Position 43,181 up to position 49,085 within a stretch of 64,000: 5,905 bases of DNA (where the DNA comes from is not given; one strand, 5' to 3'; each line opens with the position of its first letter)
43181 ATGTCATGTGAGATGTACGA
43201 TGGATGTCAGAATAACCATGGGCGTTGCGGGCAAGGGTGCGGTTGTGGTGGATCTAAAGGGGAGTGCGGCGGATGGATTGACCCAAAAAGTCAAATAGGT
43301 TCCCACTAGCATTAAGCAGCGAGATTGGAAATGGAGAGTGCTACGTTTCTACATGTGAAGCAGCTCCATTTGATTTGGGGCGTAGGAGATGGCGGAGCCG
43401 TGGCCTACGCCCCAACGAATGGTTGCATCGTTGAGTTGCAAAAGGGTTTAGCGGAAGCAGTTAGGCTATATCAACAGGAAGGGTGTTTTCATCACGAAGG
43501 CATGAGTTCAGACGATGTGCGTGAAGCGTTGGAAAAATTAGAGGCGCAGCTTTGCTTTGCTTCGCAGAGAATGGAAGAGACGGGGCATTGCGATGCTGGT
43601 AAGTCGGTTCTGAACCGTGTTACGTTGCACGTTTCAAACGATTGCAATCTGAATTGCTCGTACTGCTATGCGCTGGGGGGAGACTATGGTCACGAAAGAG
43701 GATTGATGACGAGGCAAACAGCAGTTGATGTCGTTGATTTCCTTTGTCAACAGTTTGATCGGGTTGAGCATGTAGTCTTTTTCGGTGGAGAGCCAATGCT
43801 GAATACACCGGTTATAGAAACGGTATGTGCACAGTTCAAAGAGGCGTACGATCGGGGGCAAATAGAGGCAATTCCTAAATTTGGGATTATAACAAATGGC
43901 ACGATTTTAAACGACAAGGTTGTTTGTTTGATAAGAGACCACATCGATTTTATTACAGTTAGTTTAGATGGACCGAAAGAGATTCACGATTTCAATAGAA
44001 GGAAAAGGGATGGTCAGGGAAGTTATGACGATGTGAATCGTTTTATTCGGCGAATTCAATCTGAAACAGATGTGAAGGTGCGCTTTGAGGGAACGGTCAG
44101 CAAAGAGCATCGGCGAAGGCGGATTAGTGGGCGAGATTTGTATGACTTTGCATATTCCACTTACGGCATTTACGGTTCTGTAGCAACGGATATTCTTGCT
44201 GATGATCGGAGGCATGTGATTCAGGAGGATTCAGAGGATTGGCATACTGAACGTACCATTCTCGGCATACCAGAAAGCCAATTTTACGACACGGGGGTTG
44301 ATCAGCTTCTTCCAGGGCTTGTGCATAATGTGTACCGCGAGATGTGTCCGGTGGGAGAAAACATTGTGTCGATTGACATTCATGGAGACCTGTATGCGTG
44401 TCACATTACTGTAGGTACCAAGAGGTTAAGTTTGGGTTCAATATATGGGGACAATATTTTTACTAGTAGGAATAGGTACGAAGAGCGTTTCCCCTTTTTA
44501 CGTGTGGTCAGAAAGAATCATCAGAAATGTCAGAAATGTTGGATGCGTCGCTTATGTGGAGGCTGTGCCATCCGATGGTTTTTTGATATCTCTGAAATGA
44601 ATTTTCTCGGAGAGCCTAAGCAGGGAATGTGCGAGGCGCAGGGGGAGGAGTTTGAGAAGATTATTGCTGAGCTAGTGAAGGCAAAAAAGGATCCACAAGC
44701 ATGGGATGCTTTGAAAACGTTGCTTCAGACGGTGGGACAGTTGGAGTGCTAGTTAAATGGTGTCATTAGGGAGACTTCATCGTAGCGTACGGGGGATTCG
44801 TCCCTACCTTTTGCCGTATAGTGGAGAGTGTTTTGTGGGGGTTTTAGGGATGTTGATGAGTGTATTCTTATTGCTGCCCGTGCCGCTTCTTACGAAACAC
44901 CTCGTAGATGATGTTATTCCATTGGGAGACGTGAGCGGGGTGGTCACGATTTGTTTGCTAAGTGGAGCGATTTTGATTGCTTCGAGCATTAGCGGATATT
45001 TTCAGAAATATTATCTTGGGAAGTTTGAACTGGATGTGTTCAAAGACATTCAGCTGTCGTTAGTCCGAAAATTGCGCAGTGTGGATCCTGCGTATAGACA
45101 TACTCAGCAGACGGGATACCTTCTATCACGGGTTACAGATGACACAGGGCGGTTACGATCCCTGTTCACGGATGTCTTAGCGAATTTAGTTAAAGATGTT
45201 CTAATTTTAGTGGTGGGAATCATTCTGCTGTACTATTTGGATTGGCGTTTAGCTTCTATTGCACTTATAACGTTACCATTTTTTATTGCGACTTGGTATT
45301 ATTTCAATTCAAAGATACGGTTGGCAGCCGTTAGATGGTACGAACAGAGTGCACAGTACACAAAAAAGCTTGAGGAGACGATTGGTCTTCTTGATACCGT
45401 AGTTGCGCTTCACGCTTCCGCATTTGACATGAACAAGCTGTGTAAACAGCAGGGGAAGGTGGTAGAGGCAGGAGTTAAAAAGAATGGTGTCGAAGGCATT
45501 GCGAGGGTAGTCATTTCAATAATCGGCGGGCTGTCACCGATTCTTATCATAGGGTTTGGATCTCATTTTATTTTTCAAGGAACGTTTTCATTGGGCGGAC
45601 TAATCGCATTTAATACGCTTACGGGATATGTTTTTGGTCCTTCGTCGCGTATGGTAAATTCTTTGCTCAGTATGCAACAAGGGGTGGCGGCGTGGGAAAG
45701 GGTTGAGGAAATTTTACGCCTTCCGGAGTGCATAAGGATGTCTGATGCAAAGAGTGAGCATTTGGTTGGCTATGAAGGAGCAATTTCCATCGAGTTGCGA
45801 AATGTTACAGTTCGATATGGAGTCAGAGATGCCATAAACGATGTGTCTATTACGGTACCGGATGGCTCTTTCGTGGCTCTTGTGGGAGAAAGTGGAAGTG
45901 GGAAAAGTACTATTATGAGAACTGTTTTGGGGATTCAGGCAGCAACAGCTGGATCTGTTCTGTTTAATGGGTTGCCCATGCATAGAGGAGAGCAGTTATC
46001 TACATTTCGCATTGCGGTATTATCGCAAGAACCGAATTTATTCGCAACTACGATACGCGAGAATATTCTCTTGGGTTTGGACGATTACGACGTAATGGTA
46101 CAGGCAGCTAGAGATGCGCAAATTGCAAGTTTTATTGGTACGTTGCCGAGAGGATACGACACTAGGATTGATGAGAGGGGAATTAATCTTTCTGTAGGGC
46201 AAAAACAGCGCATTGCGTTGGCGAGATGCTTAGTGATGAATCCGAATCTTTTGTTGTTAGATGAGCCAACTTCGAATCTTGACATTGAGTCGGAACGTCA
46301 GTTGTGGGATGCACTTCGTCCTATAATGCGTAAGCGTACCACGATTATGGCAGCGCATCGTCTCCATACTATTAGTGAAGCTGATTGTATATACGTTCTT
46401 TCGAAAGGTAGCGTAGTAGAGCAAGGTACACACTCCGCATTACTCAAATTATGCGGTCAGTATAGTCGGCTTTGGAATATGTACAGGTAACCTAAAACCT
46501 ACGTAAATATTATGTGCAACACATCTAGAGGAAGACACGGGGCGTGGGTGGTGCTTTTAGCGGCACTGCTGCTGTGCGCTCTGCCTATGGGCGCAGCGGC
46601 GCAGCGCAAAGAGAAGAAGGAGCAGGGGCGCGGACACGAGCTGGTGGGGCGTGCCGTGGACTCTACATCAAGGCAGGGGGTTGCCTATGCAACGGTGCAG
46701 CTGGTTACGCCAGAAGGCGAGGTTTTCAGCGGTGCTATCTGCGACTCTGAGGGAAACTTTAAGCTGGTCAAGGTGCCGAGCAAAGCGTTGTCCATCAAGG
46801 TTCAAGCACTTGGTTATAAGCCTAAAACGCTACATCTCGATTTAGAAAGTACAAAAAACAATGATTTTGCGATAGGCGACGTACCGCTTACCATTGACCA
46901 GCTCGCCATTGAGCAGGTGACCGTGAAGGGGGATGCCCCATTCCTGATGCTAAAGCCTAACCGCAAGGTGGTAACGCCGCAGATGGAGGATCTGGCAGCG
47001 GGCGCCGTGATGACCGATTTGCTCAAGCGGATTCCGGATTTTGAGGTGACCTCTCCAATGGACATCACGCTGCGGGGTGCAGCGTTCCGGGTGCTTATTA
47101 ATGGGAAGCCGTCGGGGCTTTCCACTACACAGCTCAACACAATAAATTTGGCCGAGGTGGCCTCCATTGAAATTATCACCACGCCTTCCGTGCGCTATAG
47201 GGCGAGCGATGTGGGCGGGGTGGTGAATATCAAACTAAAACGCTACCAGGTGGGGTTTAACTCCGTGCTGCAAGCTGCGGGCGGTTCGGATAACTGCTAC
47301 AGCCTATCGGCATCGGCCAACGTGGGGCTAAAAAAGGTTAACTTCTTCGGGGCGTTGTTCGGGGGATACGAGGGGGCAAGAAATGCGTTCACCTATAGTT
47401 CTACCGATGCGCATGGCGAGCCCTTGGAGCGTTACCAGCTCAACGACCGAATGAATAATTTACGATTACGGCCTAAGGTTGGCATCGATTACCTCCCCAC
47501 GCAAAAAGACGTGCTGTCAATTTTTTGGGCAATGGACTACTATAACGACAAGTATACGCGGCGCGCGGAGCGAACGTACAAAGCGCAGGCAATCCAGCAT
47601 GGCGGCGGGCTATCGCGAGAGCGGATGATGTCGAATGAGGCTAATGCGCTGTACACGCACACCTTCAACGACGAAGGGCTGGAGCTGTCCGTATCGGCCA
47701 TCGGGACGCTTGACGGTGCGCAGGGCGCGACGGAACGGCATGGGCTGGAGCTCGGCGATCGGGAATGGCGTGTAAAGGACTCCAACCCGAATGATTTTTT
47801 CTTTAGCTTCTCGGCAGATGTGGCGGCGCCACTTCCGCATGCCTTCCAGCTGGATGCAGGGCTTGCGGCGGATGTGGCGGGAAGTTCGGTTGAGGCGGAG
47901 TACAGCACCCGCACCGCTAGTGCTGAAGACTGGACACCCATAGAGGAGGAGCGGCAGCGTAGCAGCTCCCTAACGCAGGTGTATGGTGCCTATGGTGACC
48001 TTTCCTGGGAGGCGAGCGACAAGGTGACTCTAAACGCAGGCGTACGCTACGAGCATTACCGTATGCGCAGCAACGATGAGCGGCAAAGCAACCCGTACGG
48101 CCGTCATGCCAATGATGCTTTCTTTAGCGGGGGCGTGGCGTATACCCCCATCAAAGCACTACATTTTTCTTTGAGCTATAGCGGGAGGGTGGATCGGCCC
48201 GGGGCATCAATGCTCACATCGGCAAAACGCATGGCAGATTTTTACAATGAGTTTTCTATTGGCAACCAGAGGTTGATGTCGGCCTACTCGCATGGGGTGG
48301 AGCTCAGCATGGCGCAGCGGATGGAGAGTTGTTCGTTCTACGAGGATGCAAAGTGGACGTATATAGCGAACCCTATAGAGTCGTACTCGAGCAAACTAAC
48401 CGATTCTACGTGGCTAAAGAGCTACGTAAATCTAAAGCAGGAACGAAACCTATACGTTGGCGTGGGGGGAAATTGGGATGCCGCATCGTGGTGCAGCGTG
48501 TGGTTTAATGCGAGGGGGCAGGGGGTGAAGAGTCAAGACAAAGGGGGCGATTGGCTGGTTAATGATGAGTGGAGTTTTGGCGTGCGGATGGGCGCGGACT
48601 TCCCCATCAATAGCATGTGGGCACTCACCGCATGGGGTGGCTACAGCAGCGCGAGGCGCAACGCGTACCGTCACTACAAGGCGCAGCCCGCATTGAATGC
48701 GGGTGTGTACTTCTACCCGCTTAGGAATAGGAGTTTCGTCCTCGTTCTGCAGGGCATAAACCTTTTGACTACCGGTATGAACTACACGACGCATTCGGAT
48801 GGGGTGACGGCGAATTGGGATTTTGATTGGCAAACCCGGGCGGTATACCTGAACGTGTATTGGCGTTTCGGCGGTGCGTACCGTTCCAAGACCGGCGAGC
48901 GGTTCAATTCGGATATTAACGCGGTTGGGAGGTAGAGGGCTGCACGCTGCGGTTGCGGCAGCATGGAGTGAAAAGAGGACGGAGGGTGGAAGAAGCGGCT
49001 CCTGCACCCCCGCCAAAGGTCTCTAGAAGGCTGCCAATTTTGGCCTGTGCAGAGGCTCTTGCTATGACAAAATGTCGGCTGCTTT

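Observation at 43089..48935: Uncharacterised radical SAM/SPASM peptide-modification locus: 60-aa Cys/Gly-rich ORF + maturase + ABC exporter, followed by a TonB-dependent receptor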

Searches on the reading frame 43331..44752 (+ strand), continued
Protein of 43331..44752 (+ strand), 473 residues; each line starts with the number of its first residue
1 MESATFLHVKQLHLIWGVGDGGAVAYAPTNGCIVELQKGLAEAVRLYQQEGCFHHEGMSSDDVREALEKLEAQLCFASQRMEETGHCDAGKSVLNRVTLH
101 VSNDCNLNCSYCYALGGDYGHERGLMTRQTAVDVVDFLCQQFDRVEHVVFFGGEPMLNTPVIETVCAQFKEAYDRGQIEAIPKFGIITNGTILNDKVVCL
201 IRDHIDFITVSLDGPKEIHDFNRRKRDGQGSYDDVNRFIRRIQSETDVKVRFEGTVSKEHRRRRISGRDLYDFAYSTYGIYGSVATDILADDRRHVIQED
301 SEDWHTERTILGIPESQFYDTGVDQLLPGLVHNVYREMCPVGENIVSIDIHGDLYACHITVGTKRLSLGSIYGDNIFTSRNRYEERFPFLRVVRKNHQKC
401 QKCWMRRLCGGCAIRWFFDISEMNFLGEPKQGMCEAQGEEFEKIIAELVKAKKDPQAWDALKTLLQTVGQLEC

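Call 89: search_protein_families(library=pfam, proteins=[L088:9116-10144:+, L141:5412-6335:+, L141:4177-5433:+, L003:2186-2518:+, L003:2532-3500:+, L003:1320-1685:+, L001:2034-3950:+], max_evalue=0.001)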
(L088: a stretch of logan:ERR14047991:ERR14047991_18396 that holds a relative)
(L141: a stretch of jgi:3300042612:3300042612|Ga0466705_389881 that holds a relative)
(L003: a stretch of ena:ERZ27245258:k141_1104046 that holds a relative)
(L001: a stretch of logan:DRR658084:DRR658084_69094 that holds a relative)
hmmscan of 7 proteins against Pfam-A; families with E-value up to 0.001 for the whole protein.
L088:9116-10144:+ (343 aa): 5 families
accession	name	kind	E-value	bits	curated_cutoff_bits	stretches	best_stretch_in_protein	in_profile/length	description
PF13620.12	CarboxypepD_reg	-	3.8e-12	46.8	32.3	1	26-104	3-78/82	Carboxypeptidase regulatory-like domain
PF13715.12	CarbopepD_reg_2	-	1.9e-10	41.1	32.2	1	26-119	2-88/88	CarboxypepD_reg-like domain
PF07715.20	Plug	-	3.5e-05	24.7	23.9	1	140-217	17-107/107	TonB-dependent Receptor Plug Domain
PF17210.9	SdrD_B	-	3.7e-05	24.3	29.7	1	34-84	20-70/112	SdrD B-like domain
PF17802.7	SpaA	-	0.00035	21.1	23.1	0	31-97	9-77/91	Prealbumin-like fold domain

L141:5412-6335:+ (308 aa): 3 families
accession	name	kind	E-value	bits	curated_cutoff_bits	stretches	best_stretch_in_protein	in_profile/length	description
PF13715.12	CarbopepD_reg_2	-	1.3e-12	48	32.2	1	28-122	1-88/88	CarboxypepD_reg-like domain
PF13620.12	CarboxypepD_reg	-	4.8e-11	43.3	32.3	1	27-110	1-81/82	Carboxypeptidase regulatory-like domain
PF07715.20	Plug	-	4.5e-07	30.8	23.9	1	137-220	11-107/107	TonB-dependent Receptor Plug Domain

L141:4177-5433:+ (418 aa): 4 families
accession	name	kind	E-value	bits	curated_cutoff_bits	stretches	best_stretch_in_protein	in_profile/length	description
PF00005.33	ABC_tran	-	5.5e-29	102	25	1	199-346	1-137/137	ABC transporter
PF00664.28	ABC_membrane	-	4.9e-20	72.8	28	1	1-141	133-273/274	ABC transporter transmembrane region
PF02463.25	SMC_N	-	1.9e-05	24.7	40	0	209-390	77-213/220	RecF/RecN/SMC N terminal domain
PF13304.12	AAA_21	-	0.00083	19.9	27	0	317-372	237-295/304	AAA domain, putative AbiEii toxin, Type IV TA system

L003:2186-2518:+ (111 aa): 1 family
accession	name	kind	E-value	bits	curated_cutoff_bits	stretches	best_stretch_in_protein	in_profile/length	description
PF16479.10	DUF5056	-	1.1e-05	26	28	1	3-84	2-75/93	Domain of unknown function (DUF5056)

L003:2532-3500:+ (323 aa): 1 family
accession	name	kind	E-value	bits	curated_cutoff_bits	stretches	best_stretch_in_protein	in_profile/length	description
PF13349.12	DUF4097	-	9.9e-08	32.1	22.9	1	135-281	70-204/247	Toastrack DUF4097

L003:1320-1685:+ (122 aa): 1 family
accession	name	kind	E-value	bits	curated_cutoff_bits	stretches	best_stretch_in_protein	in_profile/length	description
PF19762.4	DUF6249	-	1.7e-17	63.7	33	1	10-115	4-102/104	Domain of unknown function (DUF6249)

L001:2034-3950:+ (639 aa): 4 families
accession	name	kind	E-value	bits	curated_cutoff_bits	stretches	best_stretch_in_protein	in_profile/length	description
PF00664.28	ABC_membrane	-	1.7e-38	133.3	28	1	27-293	5-273/274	ABC transporter transmembrane region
PF00005.33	ABC_tran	-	3e-32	112.5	25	1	413-559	1-137/137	ABC transporter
PF03193.22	RsgA_GTPase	-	1e-05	25.8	30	1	389-473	73-156/174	RsgA GTPase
PF13304.12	AAA_21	-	3.8e-05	24.4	27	0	427-483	3-63/304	AAA domain, putative AbiEii toxin, Type IV TA system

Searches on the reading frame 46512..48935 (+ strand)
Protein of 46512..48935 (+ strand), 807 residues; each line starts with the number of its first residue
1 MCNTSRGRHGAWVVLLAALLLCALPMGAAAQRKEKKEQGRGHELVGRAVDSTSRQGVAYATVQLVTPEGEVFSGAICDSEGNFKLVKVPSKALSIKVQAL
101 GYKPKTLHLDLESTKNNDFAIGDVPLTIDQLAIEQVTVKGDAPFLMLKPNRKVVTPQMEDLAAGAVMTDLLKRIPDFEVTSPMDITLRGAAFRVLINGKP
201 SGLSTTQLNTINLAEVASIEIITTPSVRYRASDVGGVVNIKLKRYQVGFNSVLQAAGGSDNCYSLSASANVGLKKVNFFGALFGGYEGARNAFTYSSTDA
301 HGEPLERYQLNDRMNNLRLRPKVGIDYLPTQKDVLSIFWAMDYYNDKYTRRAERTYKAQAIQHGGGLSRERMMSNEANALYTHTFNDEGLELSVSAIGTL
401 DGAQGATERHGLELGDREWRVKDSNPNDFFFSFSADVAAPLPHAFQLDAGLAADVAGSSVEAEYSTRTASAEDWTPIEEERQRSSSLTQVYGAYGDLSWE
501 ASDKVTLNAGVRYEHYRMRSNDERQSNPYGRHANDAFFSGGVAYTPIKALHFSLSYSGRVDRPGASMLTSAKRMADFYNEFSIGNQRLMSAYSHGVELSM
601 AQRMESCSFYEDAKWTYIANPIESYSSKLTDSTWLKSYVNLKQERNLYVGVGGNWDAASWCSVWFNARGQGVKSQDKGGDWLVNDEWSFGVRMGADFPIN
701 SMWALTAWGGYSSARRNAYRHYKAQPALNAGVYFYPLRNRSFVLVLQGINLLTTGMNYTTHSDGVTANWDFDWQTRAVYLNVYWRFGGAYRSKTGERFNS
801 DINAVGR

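Call 3: search_protein_families(library=ncbifam, proteins=[window:46512-48935:+], max_evalue=0.01)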
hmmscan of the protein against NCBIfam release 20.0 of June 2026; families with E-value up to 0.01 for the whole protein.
window:46512-48935:+ (807 aa): 5 families
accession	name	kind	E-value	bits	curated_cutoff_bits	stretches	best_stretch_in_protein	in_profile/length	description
TIGR01783.1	TonB-siderophor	subfamily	4.2e-09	35.6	223.5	2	481-560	351-432/649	TonB-dependent siderophore receptor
TIGR01786.1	TonB-hemlactrns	subfamily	5.7e-08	31.6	323.75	1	445-557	347-459/719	TonB-dependent hemoglobin/transferrin/lactoferrin family receptor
NF049945.1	TonB_dep_FCYXU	equivalog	7.1e-07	28.2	825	1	205-245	128-169/697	TonB-dependent receptor, FCYXU motif-type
TIGR01785.1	TonB-hemin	subfamily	8.9e-05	21.1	316.85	1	459-717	330-590/677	TonB-dependent heme/hemoglobin receptor family protein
TIGR01779.1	TonB-B12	equivalog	0.00027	19.6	599.7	1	204-271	114-182/614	TonB-dependent vitamin B12 receptor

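Call 4: search_protein_families(library=pfam, proteins=[window:46512-48935:+], max_evalue=0.01)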
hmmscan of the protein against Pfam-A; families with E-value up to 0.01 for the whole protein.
window:46512-48935:+ (807 aa): 5 families
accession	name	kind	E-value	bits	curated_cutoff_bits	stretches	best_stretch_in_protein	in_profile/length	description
PF14905.12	OMP_b-brl_3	-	1.1e-36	127.2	27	1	383-784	1-408/408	Outer membrane protein beta-barrel family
PF13620.12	CarboxypepD_reg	-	4.9e-09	36.9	32.3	1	44-117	2-75/82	Carboxypeptidase regulatory-like domain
PF00593.30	TonB_dep_Rec_b-barrel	-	7.3e-09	36.4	27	1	337-717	49-393/436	TonB dependent receptor-like, beta-barrel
PF13715.12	CarbopepD_reg_2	-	3.1e-08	34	32.2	1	46-121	3-74/88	CarboxypepD_reg-like domain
PF07715.20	Plug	-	6.8e-07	30.2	23.9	1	157-237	16-107/107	TonB-dependent Receptor Plug Domain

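Call 77: search_solved_structures(query=window:46512-48932:+, max_evalue=0.01)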
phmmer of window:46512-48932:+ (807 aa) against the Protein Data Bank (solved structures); distinct sequences matched with E-value up to 0.01: 0.
